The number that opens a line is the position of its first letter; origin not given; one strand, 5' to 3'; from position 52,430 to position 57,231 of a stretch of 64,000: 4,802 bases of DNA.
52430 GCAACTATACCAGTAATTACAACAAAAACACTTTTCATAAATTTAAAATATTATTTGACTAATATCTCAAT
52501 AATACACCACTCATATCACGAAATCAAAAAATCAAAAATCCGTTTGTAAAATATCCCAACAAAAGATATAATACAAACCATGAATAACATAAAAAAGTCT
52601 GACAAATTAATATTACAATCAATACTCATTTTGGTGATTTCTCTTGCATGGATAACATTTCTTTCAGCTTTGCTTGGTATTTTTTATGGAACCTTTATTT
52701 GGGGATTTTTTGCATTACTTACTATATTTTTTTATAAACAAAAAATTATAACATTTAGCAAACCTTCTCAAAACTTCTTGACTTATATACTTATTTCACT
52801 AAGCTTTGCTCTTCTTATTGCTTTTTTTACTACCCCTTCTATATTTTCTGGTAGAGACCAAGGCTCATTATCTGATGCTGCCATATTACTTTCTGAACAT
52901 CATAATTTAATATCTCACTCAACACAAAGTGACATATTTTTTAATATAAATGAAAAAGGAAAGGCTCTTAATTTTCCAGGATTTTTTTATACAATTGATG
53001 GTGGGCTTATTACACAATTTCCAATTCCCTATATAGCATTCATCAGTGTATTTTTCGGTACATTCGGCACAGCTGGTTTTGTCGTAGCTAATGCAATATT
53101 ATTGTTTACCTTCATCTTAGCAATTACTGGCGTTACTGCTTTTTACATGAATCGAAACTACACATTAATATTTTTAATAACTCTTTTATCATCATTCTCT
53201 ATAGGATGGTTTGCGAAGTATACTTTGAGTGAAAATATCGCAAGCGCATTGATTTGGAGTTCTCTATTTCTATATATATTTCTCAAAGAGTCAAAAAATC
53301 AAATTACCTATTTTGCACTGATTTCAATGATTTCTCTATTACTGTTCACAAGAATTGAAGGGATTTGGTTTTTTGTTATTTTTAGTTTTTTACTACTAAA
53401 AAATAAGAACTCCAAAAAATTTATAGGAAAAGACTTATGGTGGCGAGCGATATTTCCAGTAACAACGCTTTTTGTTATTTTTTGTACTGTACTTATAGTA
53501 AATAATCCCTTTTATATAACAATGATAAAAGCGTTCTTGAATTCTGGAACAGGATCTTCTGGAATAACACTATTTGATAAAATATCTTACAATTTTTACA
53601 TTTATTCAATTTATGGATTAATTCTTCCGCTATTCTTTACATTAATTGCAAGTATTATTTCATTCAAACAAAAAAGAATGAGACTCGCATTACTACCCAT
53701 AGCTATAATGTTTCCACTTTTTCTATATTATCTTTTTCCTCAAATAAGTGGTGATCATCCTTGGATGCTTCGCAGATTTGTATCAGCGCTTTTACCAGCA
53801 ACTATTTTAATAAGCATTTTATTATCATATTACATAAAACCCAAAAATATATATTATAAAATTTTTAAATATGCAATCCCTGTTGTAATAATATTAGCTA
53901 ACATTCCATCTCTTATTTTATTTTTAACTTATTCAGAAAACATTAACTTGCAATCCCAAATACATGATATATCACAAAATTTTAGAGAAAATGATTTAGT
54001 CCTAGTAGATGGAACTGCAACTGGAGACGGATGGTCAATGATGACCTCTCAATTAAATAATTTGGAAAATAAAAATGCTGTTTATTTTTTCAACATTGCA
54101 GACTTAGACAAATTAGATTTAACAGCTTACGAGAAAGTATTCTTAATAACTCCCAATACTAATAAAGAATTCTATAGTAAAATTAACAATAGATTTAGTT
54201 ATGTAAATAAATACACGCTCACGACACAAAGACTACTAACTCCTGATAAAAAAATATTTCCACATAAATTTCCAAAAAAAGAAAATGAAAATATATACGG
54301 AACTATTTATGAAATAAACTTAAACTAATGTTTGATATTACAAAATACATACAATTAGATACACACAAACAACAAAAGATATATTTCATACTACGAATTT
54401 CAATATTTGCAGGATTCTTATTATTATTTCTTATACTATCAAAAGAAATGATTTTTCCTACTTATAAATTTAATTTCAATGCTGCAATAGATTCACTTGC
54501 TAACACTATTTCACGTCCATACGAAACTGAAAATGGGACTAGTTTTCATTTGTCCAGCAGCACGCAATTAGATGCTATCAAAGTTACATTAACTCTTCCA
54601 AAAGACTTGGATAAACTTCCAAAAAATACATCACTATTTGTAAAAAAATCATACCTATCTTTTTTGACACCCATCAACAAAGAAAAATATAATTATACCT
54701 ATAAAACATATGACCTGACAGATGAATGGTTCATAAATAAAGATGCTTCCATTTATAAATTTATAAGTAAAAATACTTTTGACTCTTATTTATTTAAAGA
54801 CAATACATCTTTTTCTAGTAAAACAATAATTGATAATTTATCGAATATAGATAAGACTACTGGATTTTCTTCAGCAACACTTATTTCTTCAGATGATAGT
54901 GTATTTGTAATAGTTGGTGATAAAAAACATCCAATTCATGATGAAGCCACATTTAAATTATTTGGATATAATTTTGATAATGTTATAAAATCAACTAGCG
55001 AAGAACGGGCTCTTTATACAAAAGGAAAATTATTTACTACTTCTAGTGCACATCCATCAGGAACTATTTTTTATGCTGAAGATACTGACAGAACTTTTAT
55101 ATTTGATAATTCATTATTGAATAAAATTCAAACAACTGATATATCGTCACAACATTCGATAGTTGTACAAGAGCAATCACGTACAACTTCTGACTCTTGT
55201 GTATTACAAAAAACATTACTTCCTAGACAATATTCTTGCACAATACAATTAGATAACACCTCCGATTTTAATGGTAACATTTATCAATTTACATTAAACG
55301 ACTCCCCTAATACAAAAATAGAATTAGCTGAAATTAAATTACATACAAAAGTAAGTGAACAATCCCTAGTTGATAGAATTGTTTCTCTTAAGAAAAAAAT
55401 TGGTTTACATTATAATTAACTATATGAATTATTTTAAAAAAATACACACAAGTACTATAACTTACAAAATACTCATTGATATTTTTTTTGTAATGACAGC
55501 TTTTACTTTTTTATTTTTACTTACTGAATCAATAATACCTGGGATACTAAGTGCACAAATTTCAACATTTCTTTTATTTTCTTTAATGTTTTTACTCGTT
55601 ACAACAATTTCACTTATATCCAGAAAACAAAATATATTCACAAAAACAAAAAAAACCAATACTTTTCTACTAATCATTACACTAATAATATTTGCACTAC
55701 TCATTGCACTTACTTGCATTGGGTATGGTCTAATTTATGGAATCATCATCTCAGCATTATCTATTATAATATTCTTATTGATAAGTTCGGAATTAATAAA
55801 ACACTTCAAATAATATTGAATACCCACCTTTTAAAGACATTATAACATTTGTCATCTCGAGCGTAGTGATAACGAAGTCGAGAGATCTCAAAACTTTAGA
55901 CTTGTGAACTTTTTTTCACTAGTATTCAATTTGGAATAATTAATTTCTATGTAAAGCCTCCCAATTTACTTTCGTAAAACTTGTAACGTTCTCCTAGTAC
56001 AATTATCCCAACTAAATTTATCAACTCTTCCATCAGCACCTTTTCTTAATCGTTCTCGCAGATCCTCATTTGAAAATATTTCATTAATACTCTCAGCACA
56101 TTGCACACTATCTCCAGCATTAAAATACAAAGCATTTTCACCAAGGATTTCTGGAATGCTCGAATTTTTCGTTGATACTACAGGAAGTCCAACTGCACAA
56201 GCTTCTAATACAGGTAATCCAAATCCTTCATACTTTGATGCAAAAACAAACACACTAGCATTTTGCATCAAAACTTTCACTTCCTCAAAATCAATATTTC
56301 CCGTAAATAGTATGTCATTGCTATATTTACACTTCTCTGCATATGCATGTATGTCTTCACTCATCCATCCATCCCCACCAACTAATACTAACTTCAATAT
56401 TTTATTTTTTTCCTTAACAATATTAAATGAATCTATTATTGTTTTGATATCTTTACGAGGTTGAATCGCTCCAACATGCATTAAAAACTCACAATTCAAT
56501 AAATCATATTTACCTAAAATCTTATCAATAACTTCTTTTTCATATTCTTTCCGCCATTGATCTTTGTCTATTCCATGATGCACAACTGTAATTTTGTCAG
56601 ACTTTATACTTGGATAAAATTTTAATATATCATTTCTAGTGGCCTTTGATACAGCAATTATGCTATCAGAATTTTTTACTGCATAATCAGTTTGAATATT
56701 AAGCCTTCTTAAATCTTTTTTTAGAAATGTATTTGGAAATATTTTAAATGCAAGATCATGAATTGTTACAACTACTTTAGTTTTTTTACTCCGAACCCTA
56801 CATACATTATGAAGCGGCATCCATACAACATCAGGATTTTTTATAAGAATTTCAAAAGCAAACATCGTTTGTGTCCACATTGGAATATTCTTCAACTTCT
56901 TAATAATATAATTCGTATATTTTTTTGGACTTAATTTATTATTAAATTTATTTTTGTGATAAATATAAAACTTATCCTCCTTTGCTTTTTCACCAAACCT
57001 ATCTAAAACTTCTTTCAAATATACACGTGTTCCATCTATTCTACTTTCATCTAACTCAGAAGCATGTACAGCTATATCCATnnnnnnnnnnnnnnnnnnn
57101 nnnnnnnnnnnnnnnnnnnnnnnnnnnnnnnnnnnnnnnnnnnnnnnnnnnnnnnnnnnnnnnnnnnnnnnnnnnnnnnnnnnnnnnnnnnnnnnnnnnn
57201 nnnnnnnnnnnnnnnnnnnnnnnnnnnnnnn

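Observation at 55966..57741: TruB pseudouridine synthase catalytic domain fused in-frame to a GT4 glycosyltransferase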

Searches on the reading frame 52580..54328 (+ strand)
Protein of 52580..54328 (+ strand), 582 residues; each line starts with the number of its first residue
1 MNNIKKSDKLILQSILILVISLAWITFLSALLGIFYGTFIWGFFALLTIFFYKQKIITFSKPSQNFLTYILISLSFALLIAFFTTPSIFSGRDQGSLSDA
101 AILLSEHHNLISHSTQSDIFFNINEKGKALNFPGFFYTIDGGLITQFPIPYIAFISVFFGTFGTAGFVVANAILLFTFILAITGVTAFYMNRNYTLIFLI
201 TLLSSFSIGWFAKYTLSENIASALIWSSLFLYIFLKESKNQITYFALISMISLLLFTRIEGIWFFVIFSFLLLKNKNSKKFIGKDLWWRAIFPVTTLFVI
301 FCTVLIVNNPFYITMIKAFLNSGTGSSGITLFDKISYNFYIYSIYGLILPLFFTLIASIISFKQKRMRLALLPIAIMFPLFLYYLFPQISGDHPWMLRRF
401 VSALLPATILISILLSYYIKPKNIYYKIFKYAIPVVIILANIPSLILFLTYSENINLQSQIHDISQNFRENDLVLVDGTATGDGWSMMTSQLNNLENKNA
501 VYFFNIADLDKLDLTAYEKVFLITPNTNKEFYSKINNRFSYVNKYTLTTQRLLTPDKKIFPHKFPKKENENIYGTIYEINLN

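Call 3: search_protein_families(library=pfam, proteins=[window:52580-54328:+], max_evalue=0.01)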
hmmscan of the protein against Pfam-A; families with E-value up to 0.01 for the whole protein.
window:52580-54328:+ (582 aa): 0 families

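Call 48: find_homologous_proteins(query=window:52580-54328:+, max_evalue=0.00001)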
Query window:52580-54328:+ (582 aa): 594 proteins with E <= 0.00001 among 8000 candidates; the best 120 are listed.
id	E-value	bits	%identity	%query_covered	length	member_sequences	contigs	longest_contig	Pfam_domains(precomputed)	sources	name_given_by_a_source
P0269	0.0e+0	1254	100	100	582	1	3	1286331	-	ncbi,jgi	ncbi:MAG: hypothetical protein ACKUBY_04790 [Candidatus Moraniibacteriota bacterium]|jgi:hypothetica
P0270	3.4e-199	681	55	100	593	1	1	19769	-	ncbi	-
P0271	6.9e-199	680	56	100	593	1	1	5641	-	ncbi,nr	ncbi:MAG: hypothetical protein U9Q12_00605 [Patescibacteria group bacterium]|nr:hypothetical protein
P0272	1.1e-197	676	56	99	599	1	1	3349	-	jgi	-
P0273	9.1e-197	673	54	99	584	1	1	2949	-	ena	-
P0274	3.7e-196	671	55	100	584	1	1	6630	-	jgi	jgi:hypothetical protein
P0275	4.3e-195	668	53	100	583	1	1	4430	-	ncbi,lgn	ncbi:MAG: hypothetical protein ABFQ53_03510 [Patescibacteria group bacterium]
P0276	5.4e-195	668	55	100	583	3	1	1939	-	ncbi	-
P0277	1.1e-194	667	54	100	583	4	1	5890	-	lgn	-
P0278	1.2e-193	663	54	100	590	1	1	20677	-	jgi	-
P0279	1.2e-192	660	53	100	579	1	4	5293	-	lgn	-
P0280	3.9e-188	645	53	99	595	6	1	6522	-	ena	-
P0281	5.6e-188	644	52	100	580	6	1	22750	-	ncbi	-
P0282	7.2e-188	644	54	100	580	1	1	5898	-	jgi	jgi:hypothetical protein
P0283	3.9e-186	638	51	100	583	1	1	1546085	-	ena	-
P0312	4.2e-110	387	40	96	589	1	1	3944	PF13231.13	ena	-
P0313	4.4e-110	387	38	99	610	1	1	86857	PF13231.13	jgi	jgi:hypothetical protein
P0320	7.2e-105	370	39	96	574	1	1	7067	PF13231.13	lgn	-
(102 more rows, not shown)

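Call 61: predict_structure(alignment_id=A3)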
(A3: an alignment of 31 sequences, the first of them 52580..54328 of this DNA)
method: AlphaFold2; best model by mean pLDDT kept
length: 582 residues; sequences in the alignment: 31
mean_pLDDT: 90.0   pTM: 0.91
mean pLDDT of the five models: 90.0, 89.5, 88.9, 87.1, 86.5
residues with pLDDT >= 90: 379; 70-90: 181; 50-70: 20; < 50: 2
segments of 3 or more residues with pLDDT < 50: none
pLDDT, mean of each block of 10 residues (from residue 1): 82 97 98 95 98 94 96 97 87 89 96 91 86 91 94 97 95 97 95 95 90 86 96 91 96 93 94 91 93 95 93 84 60 85 92 93 85 90 78 81 91 93 91 95 90 89 95 92 84 93 81 90 89 76 92 72 84 92 75
secondary structure, 60 per line:
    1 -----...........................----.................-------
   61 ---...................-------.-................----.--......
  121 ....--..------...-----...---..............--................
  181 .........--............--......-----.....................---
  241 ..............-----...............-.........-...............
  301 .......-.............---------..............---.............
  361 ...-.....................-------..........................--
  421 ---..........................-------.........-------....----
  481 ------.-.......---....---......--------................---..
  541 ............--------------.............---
elements in order: H6-32 H37-53 H64-82 H93-107 H115-124 E135-137 E143-145 H149-162 H165-189 H192-203 H206-211 H217-237 H241-254 H260-274 H276-284 H286-307 H309-321 H331-344 H348-363 H365-385 H393-418 H424-449 H457-465 E473-476 H489-495 E499-502 H506-511 E520-525 H526-535 E539-552 E567-579

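Call 63: fold_search(model_id=the predicted structure, library=pdb)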
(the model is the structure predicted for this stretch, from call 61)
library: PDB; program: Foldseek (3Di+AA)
matches with E <= 10: 291; with E <= 0.001: 8
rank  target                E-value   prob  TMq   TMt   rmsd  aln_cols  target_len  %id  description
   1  9s6t_A                7.7e-07  1.00  0.53  0.62   7.0       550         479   13  Ternary cryo-EM structure of chicken ALG12 with Dol25-PP-GlcNAc2Man7, Dol25-P-Man, and Fab (released 2026-03-18)
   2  9s6s_A                7.9e-05  1.00  0.51  0.54   8.5       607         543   12  Ternary cryo-EM structure of human ALG9 with Dol25-PP-GlcNAc2Man6, Dol25-P-Man and Fab (released 2026-03-18)
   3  3rce_A                1.5e-04  1.00  0.46  0.40  12.5       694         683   11  Bacterial oligosaccharyltransferase PglB (released 2011-06-15)
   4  5ogl_A                1.7e-04  1.00  0.47  0.40   8.7       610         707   11  Structure of bacterial oligosaccharyltransferase PglB in complex with an acceptor peptide and an lipid-linked oligosac (released 2017-10-25)
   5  9s6u_A                1.7e-04  1.00  0.50  0.53   8.5       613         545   12  Ternary cryo-EM structure of human ALG9 with Dol25-PP-GlcNAc2Man8, Dol25-P-Man and Fab (released 2026-03-18)
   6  6gxc_A                3.8e-04  1.00  0.46  0.39   9.2       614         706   12  Bacterial oligosaccharyltransferase PglB in complex with an inhibitory peptide and a reactive lipid-linked oligosaccha (released 2018-11-14)
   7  7oci_F                5.1e-04  1.00  0.47  0.44  12.2       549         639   10  Cryo-EM structure of yeast Ost6p containing oligosaccharyltransferase complex (released 2022-02-16)
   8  8agc_A                8.4e-04  1.00  0.45  0.39  17.4       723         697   11  Structure of yeast oligosaccharylransferase complex with lipid-linked oligosaccharide and non-acceptor peptide bound (released 2022-12-07)
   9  6s7t_A                1.0e-03  1.00  0.35  0.30  16.0       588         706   13  Cryo-EM structure of human oligosaccharyltransferase complex OST-B (released 2019-12-18)
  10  8pn9_A                1.3e-03  1.00  0.42  0.38  15.2       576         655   11  Structure of human oligosaccharyltransferase OST-A complex bound to NGI-1 (released 2024-05-08)
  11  6c26_A                1.9e-03  1.00  0.42  0.39  15.4       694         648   10  The Cryo-EM structure of a eukaryotic oligosaccharyl transferase complex (released 2018-01-31)
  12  6ezn_F                5.3e-03  1.00  0.43  0.39  13.0       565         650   11  Cryo-EM structure of the yeast oligosaccharyltransferase (OST) complex (released 2018-01-17)
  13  7e9s_A                5.3e-03  1.00  0.43  0.31  10.4       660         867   11  Archaeal oligosaccharyltransferase AglB from Archaeoglobus fulgidus in complex with an inhibitory peptide and a dolich (released 2021-09-08)
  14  6s7o_A                5.8e-03  1.00  0.39  0.35  14.4       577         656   13  Cryo-EM structure of human oligosaccharyltransferase complex OST-A (released 2019-12-18)
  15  8if8_C                6.6e-03  1.00  0.37  0.37  13.2       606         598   11  Arabinosyltransferase AftA (released 2023-05-31)
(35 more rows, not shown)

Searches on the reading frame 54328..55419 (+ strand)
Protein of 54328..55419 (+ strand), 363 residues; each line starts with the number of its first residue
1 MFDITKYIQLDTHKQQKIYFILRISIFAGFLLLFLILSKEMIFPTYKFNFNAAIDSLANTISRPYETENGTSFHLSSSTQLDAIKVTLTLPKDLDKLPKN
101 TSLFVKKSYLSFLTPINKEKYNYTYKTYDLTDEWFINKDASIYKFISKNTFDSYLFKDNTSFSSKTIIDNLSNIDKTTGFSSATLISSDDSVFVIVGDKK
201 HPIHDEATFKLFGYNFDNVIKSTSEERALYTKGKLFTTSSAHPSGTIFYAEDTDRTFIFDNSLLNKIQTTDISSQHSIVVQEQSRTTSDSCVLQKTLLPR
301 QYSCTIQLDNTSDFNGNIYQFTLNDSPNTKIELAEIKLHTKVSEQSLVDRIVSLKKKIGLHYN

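Call 3: search_protein_families(library=pfam, proteins=[window:54328-55419:+], max_evalue=0.01)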
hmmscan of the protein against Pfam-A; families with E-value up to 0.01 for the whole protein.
window:54328-55419:+ (363 aa): 0 families

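Call 67: search_protein_families(library=pfam, proteins=[window:54328-55419:+], max_evalue=5)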
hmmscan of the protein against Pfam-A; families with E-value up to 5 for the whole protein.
window:54328-55419:+ (363 aa): 0 families

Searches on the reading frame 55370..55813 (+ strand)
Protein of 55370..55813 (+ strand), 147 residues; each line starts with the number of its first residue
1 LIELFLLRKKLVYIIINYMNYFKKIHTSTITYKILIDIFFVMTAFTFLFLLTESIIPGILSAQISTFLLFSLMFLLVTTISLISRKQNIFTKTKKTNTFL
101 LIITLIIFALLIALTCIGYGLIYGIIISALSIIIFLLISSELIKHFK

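Call 3: search_protein_families(library=pfam, proteins=[window:55370-55813:+], max_evalue=0.01)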
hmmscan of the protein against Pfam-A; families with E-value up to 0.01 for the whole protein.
window:55370-55813:+ (147 aa): 0 families

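Call 67: search_protein_families(library=pfam, proteins=[window:55424-55813:+], max_evalue=5)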
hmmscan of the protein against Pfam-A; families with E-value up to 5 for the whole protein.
window:55424-55813:+ (129 aa): 4 families
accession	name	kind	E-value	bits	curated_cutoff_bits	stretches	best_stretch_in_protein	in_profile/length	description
PF18920.5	DUF5671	-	0.01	16.1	28.4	1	25-113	18-111/132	Domain of unknown function (DUF5671)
PF05975.17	EcsB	-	0.089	12.1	30.7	1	3-121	94-204/383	Bacterial ABC transporter protein EcsB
PF11982.13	DUF3483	-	1.9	8.6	31.5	1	33-126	79-172/215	Domain of unknown function (DUF3483)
PF00689.26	Cation_ATPase_C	-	3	8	27.3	0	14-99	52-138/175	Cation transporting ATPase, C-terminus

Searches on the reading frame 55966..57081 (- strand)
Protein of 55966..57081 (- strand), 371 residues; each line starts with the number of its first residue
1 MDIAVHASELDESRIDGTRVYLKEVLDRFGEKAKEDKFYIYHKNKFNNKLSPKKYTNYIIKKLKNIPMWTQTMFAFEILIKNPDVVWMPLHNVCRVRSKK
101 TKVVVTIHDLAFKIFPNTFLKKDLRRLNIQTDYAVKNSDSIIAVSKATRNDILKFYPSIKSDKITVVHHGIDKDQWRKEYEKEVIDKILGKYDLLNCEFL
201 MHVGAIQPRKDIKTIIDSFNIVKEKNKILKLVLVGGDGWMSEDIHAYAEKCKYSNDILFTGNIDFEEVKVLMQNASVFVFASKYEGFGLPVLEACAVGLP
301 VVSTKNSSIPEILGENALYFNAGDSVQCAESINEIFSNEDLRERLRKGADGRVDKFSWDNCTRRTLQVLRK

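Call 49: search_solved_structures(query=window:55966-57081:-, max_evalue=0.00001)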
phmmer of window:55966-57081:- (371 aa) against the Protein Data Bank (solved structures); distinct sequences matched with E-value up to 0.00001: 18.
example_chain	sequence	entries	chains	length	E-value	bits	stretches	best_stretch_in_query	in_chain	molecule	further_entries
6tvp_A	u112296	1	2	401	7.3e-18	68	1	134-371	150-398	Alpha-maltose-1-phosphate synthase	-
5d00_A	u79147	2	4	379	1.4e-13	53.9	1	103-352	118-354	N-acetyl-alpha-D-glucosaminyl L-malate synthase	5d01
2jjm_A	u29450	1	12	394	9.2e-13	51.2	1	99-349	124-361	GLYCOSYL TRANSFERASE, GROUP 1 FAMILY PROTEIN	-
3mbo_A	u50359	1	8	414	1.1e-12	51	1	99-349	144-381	Glycosyltransferase, group 1 family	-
3l01_A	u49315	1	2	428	2.6e-10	43.2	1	138-366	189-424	GlgA glycogen synthase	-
3fro_A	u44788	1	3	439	2.6e-10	43.1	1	138-366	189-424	GlgA glycogen synthase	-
2bis_A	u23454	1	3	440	2.6e-10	43.1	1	138-366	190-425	GLGA GLYCOGEN SYNTHASE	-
7qsg_A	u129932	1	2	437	5e-10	42.2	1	255-370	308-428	D-inositol 3-phosphate glycosyltransferase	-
6n1x_A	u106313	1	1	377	9.6e-09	38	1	131-348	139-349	Glycosyltransferase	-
6d9t_A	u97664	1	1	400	1.5e-08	37.4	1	131-348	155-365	Glycosyl transferase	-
6kih_A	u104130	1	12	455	4.3e-08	35.9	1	199-364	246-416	Tll1590 protein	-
5i45_A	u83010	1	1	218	6.2e-08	35.3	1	247-359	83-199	Glycosyl transferases group 1 family protein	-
8qoy_A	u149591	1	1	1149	7.9e-08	35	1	138-317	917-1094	TagF-like capsule polymerase Cps3D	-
3c4q_A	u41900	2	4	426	1e-07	34.6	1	132-360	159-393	Predicted glycosyltransferases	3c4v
3c48_A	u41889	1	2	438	1.1e-07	34.5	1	132-360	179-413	Predicted glycosyltransferases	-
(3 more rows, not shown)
